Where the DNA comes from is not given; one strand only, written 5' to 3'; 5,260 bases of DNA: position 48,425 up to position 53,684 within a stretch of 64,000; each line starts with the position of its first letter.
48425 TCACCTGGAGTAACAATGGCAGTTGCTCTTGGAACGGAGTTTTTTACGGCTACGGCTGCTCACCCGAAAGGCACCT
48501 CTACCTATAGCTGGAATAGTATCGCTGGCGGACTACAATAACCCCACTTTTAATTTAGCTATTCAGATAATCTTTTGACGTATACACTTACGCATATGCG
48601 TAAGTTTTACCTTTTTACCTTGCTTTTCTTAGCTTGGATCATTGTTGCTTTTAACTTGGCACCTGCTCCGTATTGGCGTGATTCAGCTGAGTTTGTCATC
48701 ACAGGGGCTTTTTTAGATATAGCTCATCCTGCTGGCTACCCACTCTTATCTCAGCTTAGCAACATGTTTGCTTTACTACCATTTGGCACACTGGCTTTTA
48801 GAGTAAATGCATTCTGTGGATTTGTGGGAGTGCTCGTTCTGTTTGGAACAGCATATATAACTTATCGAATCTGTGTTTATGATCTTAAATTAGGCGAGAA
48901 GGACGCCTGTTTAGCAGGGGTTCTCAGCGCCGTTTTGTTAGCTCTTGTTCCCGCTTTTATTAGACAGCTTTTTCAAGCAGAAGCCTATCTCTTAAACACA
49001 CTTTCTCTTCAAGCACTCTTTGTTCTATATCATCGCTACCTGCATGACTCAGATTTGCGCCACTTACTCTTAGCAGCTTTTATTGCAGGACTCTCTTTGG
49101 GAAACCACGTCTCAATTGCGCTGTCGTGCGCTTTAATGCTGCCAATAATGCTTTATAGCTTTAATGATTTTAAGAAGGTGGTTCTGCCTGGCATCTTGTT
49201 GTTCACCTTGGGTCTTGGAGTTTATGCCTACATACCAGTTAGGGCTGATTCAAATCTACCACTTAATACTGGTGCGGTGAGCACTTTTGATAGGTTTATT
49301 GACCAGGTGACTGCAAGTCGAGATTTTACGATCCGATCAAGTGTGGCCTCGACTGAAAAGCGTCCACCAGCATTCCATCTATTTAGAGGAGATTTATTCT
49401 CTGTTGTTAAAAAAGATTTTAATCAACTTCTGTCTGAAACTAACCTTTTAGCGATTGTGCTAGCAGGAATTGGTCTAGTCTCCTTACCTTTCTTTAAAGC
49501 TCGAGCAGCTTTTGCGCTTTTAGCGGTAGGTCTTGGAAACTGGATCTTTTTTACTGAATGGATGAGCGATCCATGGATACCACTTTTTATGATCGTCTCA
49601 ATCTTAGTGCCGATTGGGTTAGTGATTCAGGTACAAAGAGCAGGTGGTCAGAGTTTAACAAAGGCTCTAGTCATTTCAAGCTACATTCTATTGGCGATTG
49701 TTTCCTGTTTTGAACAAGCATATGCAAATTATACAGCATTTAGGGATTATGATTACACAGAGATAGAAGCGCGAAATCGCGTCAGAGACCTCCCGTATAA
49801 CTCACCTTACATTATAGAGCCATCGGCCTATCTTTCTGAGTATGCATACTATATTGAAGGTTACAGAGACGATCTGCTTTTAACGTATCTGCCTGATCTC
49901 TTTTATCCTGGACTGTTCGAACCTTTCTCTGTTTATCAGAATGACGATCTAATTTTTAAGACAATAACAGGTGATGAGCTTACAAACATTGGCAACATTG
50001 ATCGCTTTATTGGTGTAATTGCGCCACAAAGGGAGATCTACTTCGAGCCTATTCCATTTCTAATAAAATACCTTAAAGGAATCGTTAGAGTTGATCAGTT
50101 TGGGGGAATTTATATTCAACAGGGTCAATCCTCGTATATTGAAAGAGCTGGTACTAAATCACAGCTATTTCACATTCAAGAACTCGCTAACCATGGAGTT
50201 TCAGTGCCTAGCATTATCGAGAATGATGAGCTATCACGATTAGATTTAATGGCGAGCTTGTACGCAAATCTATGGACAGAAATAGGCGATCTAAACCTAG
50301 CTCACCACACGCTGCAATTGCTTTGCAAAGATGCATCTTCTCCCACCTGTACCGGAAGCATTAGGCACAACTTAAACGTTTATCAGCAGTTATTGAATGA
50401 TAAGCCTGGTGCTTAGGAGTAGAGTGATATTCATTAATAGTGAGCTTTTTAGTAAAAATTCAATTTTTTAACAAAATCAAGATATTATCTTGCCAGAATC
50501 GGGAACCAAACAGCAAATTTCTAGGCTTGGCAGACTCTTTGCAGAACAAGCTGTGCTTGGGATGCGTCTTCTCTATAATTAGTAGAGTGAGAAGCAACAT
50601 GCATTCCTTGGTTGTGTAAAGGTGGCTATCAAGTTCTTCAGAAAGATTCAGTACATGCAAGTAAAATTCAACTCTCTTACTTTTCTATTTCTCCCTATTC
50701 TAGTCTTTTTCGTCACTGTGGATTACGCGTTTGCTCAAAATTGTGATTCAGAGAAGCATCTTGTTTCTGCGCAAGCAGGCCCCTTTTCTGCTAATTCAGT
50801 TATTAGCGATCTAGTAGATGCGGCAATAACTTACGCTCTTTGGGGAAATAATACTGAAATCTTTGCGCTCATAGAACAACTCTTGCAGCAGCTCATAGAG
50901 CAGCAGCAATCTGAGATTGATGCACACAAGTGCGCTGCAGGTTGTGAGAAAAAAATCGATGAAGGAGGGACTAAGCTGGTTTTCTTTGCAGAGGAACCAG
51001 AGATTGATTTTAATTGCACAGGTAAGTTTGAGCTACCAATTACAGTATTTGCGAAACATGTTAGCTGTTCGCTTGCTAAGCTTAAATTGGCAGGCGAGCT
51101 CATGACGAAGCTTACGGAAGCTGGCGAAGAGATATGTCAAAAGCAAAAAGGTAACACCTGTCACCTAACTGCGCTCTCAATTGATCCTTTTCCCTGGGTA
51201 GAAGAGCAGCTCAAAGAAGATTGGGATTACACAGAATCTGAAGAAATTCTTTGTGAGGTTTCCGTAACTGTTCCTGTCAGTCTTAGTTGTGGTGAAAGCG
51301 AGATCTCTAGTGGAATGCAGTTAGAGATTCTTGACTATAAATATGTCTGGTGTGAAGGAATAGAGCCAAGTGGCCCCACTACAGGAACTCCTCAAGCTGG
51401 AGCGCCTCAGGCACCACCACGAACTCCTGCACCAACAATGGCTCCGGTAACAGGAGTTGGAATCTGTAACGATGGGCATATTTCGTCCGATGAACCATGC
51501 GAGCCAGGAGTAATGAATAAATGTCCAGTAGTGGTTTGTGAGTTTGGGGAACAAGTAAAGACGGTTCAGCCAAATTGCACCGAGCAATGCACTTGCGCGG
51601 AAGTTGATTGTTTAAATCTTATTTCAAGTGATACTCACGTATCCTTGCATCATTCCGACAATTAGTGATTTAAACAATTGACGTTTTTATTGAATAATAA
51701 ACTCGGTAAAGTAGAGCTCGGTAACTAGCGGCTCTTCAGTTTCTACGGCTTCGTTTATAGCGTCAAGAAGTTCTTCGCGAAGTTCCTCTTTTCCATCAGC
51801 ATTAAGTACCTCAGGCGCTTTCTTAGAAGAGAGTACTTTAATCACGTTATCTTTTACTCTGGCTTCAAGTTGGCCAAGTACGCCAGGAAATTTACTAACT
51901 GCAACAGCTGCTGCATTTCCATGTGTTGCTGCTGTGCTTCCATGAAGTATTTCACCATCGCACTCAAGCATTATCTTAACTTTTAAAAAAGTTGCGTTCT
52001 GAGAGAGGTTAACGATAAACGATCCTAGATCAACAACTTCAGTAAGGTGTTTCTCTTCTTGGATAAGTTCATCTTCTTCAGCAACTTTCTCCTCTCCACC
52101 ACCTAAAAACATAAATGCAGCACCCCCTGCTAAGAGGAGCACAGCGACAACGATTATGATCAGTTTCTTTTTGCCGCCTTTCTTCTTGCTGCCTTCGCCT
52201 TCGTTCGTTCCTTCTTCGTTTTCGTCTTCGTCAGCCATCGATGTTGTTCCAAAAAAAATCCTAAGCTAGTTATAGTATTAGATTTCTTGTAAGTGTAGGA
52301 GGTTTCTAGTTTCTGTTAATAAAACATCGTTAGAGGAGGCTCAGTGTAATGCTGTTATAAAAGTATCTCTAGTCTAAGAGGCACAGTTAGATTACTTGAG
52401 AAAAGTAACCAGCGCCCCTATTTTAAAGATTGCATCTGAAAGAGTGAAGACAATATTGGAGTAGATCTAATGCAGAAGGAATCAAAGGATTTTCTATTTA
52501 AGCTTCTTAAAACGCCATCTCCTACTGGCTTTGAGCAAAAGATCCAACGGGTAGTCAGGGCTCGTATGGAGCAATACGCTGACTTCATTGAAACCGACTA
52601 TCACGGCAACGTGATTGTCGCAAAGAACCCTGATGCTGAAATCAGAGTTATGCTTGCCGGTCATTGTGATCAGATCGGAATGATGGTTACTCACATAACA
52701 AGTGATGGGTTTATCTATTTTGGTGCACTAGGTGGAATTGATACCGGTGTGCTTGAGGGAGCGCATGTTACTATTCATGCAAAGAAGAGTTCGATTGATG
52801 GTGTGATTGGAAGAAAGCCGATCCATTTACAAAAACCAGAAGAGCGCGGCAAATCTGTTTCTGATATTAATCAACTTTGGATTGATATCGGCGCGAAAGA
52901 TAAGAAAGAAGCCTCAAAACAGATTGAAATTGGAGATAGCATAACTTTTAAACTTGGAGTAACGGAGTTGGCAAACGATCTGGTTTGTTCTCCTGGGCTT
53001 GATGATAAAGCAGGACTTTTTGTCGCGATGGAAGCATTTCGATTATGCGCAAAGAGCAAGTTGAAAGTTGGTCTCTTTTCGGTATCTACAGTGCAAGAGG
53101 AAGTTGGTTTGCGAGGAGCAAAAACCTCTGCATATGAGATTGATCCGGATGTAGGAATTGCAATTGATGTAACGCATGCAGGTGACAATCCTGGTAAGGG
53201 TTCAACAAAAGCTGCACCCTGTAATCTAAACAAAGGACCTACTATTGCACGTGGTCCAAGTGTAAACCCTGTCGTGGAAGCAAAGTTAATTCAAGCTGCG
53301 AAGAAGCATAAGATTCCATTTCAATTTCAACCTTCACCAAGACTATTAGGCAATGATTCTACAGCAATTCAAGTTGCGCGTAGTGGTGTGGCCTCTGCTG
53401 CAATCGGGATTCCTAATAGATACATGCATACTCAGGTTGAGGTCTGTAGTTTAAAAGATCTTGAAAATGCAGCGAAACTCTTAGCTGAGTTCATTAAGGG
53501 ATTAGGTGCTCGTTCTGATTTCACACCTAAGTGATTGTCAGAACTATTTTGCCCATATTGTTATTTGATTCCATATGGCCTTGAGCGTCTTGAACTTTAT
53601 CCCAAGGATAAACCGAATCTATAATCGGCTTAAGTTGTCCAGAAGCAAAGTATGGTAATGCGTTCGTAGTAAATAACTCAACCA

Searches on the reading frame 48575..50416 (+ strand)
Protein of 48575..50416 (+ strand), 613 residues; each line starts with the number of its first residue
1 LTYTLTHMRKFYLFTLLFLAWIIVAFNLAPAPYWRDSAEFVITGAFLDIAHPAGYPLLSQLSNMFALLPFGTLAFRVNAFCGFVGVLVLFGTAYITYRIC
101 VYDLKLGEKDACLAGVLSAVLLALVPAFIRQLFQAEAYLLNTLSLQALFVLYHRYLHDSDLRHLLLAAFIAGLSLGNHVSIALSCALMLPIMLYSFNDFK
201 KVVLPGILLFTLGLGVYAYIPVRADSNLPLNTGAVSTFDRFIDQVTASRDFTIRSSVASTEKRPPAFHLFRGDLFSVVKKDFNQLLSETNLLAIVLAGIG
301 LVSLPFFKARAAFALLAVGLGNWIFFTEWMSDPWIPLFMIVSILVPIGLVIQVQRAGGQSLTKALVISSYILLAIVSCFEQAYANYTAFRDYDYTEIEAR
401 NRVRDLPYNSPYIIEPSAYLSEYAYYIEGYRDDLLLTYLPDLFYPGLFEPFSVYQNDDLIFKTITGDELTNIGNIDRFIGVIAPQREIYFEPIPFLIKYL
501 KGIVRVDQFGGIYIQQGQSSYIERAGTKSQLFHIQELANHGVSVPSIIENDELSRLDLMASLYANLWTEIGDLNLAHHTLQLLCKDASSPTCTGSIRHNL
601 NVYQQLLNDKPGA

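Call 31: search_protein_families(library=pfam, proteins=[window:48575-50416:+], max_evalue=0.00001)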
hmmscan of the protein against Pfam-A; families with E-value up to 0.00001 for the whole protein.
window:48575-50416:+ (613 aa): 1 family
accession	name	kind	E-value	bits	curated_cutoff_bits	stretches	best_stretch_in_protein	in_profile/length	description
PF11028.14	TMEM260-like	-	1.1e-19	71.3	24.2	1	36-200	1-176/179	Protein O-mannosyl-transferase TMEM260-like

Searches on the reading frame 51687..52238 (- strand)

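Call 31: search_protein_families(library=pfam, proteins=[window:51687-52238:-], max_evalue=0.00001)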
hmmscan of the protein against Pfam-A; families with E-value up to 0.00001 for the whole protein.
window:51687-52238:- (183 aa): 1 family
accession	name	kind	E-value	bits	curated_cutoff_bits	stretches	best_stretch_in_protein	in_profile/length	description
PF03748.19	FliL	-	1.2e-20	74.4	24.6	1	68-183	1-103/103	Flagellar basal body-associated protein FliL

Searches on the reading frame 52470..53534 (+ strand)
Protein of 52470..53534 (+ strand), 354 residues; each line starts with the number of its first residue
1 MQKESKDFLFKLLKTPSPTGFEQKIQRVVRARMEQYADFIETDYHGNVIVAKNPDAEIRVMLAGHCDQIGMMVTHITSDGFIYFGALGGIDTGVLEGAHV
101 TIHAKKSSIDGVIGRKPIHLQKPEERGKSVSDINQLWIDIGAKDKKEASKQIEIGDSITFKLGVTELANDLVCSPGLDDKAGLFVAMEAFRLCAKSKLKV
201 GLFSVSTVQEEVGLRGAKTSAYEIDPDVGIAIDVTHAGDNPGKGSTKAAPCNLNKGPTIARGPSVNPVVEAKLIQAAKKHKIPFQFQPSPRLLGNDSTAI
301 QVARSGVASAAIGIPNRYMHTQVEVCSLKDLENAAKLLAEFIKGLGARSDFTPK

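Call 31: search_protein_families(library=pfam, proteins=[window:52470-53534:+], max_evalue=0.00001)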
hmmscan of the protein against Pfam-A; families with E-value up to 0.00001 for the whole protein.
window:52470-53534:+ (354 aa): 3 families
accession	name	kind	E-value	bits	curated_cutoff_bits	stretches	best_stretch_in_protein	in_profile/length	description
PF05343.19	Peptidase_M42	-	2.3e-89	299.7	23.2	1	46-337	1-292/292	M42 glutamyl aminopeptidase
PF01546.33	Peptidase_M20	-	6.3e-07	29.9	24.6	1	178-343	35-205/206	Peptidase family M20/M25/M40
PF02127.20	Peptidase_M18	-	1.2e-06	28.1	24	0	251-341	335-431/432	Aminopeptidase I zinc metalloprotease (M18)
